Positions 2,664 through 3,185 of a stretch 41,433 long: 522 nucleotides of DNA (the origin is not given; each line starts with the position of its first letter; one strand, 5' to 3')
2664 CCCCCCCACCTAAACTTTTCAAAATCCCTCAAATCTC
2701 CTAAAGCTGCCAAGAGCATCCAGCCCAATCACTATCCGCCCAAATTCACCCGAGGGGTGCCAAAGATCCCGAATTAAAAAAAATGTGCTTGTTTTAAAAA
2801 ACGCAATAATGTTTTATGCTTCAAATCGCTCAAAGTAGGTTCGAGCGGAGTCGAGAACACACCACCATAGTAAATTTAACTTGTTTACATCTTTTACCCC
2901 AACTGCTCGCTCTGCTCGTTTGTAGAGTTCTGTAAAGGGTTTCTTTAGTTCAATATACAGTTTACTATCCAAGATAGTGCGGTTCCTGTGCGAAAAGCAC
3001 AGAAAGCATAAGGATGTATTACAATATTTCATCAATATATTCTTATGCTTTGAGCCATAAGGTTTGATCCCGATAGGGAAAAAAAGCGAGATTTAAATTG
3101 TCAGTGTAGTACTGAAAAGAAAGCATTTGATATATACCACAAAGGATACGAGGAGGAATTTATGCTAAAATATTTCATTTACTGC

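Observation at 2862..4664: Serine recombinase gene bracketed by a 122-bp near-perfect inverted repeat made from its own 3' end: candidate self-inverting cassette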

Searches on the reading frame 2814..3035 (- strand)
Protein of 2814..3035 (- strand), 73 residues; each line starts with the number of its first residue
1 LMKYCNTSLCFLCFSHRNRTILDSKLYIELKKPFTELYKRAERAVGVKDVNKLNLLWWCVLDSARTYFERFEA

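Call 6: search_protein_families(library=pfam, proteins=[window:2814-3035:-], max_evalue=0.01)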
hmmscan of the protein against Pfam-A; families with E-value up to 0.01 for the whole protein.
window:2814-3035:- (73 aa): 0 families
